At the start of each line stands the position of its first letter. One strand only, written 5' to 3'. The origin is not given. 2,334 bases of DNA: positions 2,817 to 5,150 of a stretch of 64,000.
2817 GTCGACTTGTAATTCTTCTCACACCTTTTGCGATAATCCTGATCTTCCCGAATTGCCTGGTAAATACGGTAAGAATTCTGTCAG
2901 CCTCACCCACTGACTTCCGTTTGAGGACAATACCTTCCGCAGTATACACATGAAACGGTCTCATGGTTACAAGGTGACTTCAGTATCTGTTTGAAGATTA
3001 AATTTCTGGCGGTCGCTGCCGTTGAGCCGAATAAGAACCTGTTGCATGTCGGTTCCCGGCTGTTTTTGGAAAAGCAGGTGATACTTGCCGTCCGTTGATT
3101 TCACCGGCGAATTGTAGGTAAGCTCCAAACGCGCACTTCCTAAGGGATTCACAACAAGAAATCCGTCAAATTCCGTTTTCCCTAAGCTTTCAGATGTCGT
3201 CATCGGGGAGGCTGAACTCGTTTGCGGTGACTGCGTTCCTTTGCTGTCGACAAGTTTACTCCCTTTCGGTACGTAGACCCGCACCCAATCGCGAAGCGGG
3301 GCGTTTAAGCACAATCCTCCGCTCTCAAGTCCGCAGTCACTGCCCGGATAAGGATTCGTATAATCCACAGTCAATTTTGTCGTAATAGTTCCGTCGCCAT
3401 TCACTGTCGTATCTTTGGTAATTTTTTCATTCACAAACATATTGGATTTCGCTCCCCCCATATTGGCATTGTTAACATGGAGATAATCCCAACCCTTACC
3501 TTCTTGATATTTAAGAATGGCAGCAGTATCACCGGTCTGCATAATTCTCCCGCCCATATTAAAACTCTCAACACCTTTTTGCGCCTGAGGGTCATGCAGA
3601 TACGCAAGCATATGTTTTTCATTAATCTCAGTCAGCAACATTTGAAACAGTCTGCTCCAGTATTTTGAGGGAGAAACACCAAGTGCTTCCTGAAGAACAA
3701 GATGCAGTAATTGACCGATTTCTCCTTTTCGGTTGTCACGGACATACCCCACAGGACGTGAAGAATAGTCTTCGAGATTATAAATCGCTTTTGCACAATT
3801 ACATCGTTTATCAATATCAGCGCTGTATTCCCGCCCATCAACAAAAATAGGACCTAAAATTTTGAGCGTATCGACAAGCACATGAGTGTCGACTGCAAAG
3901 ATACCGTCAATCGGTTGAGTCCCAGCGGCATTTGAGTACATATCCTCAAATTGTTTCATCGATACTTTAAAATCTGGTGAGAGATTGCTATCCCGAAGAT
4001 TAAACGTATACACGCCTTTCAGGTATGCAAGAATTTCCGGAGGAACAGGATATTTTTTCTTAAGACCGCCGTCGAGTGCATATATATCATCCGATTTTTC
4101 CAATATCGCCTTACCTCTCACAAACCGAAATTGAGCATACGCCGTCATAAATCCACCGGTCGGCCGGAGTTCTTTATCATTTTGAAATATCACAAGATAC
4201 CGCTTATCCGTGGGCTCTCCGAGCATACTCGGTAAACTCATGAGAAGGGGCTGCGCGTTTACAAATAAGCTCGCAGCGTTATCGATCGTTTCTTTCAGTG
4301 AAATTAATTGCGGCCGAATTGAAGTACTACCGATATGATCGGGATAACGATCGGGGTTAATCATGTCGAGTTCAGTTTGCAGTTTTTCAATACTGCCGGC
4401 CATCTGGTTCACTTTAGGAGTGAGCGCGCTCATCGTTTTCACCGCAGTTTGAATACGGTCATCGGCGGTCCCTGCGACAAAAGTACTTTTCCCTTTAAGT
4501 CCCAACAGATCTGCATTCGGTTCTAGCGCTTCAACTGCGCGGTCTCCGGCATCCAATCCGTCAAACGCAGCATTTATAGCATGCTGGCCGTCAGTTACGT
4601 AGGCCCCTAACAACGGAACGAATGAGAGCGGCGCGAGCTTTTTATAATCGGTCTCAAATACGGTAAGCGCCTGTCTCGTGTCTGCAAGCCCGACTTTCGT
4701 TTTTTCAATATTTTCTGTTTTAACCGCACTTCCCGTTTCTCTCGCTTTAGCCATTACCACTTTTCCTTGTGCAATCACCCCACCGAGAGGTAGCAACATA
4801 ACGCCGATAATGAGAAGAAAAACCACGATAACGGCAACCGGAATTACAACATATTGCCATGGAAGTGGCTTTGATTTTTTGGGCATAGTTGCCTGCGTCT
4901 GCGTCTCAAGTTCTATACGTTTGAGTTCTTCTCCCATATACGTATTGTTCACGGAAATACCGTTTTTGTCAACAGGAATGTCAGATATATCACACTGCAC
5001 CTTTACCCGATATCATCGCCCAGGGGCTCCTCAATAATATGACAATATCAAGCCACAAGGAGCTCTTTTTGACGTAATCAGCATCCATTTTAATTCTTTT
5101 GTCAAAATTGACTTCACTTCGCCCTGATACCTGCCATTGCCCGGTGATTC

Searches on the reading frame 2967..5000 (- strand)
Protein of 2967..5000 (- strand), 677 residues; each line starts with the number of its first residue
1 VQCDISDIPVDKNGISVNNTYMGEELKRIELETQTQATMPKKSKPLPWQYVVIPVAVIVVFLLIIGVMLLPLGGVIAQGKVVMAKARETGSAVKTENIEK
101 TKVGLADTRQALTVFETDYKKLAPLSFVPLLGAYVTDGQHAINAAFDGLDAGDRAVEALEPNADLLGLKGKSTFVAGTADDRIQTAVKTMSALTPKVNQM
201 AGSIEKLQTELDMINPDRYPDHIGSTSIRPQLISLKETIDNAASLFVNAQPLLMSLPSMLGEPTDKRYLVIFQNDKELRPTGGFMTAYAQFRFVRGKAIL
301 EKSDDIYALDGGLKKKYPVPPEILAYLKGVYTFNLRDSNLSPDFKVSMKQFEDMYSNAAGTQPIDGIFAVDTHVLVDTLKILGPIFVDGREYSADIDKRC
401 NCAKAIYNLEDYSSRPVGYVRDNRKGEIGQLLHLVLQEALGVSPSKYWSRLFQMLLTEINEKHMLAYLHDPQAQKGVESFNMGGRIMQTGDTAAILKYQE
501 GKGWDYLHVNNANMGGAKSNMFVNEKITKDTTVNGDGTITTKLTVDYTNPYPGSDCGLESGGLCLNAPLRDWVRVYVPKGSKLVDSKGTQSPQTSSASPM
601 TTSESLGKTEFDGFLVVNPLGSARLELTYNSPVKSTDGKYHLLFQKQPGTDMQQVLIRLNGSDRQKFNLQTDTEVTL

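Call 15: search_protein_families(library=pfam, proteins=[window:2967-5000:-], max_evalue=0.001)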
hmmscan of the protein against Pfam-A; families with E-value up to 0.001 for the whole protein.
window:2967-5000:- (677 aa): 1 family
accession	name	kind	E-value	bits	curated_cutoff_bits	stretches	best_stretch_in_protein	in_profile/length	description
PF13196.11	DUF4012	-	1.5e-22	81.1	28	1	265-395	3-133/144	Protein of unknown function (DUF4012)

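Call 55: search_protein_families(library=ncbifam, proteins=[window:2967-5000:-], max_evalue=0.001)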
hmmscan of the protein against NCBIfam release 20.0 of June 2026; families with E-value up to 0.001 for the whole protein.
window:2967-5000:- (677 aa): 0 families
